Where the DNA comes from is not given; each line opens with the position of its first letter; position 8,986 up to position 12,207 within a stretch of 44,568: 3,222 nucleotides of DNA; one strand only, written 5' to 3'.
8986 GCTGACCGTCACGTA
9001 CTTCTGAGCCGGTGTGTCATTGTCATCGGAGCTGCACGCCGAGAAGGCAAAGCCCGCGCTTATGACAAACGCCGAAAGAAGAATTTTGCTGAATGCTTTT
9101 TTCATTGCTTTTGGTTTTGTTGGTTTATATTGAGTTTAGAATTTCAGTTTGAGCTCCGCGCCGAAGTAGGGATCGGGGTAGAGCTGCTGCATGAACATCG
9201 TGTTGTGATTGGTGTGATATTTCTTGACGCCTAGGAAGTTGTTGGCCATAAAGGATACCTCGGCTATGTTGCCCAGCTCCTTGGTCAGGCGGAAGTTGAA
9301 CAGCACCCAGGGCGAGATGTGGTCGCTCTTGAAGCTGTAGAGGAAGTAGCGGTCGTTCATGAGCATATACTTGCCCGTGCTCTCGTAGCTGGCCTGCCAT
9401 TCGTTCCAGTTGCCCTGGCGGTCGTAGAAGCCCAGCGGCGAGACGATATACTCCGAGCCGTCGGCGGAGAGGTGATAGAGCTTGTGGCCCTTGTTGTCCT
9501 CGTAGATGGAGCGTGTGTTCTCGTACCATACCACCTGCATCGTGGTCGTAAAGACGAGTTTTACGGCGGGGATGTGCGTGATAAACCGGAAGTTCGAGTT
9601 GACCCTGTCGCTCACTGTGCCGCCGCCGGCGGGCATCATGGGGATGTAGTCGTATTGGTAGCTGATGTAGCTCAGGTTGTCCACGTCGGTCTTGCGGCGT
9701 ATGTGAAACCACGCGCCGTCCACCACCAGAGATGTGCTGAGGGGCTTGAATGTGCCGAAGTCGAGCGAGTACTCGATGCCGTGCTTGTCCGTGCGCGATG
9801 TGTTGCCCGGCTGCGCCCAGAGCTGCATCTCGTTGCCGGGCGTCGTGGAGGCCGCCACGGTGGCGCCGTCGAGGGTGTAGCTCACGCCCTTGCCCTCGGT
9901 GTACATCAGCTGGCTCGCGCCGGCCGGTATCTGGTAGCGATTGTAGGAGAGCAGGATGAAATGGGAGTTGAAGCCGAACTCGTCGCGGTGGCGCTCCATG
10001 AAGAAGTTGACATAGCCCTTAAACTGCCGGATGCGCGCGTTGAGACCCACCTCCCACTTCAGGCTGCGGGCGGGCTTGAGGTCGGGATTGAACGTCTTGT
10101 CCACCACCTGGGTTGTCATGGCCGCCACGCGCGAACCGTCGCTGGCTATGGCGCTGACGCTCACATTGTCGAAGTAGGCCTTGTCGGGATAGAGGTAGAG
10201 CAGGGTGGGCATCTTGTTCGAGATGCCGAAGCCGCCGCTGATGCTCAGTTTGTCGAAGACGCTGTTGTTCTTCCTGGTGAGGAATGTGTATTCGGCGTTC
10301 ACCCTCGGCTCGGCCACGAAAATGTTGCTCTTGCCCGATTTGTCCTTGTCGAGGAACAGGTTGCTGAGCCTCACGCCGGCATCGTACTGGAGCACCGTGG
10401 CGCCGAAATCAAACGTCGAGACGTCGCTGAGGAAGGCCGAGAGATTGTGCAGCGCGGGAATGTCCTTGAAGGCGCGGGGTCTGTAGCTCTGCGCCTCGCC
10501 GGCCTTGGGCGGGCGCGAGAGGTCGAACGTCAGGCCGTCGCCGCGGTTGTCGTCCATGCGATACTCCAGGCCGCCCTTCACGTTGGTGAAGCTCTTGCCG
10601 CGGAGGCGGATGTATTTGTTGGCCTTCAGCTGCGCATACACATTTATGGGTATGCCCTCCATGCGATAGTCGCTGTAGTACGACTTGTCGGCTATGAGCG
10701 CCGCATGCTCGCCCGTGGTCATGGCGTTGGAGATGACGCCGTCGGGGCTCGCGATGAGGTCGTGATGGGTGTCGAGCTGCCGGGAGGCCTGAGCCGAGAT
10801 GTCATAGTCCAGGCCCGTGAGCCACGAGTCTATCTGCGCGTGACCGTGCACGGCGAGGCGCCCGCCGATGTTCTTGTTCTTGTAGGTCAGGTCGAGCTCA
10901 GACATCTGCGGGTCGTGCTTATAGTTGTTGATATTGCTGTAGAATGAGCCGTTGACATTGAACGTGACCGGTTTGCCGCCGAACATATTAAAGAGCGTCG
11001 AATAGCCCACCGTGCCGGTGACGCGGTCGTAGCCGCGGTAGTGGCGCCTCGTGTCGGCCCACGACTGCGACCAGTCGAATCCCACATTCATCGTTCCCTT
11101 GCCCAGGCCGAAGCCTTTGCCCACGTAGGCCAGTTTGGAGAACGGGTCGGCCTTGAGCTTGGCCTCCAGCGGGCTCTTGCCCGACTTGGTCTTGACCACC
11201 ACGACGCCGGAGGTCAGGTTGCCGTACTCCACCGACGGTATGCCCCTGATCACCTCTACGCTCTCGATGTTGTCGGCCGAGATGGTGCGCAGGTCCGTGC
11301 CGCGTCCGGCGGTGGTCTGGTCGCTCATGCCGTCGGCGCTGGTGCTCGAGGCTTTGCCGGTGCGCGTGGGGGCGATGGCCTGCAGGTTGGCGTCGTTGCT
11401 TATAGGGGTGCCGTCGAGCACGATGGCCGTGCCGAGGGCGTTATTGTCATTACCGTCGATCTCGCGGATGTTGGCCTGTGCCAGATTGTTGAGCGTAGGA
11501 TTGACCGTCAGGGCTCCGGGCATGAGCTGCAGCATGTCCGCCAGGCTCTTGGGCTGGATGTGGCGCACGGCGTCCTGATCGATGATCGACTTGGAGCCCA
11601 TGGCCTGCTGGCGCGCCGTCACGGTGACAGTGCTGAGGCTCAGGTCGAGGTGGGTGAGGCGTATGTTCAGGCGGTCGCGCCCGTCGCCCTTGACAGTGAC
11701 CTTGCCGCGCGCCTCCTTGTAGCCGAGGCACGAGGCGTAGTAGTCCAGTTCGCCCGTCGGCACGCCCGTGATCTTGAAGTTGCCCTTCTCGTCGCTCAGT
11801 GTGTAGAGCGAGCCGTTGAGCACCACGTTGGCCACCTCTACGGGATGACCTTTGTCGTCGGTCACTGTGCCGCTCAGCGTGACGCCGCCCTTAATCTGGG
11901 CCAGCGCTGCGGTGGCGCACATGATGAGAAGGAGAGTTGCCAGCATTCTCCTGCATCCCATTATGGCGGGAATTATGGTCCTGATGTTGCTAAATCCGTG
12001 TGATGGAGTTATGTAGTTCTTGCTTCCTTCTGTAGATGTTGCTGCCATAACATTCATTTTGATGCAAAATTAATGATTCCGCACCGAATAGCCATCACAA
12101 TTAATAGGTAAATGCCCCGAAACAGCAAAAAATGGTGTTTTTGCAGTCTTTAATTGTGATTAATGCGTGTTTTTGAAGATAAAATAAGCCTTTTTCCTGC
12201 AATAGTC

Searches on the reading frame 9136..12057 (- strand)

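Call 10: search_protein_families(library=pfam, proteins=[window:9136-12057:-])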
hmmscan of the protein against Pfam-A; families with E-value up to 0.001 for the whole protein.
window:9136-12057:- (973 aa): 3 families
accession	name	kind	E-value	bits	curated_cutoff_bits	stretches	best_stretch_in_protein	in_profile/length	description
PF13620.12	CarboxypepD_reg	-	1.4e-13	51.4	32.3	1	60-135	1-82/82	Carboxypeptidase regulatory-like domain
PF13715.12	CarbopepD_reg_2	-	3.8e-13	49.7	32.2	1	61-146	1-88/88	CarboxypepD_reg-like domain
PF07715.20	Plug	-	2.5e-12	47.7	23.9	1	150-284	3-105/107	TonB-dependent Receptor Plug Domain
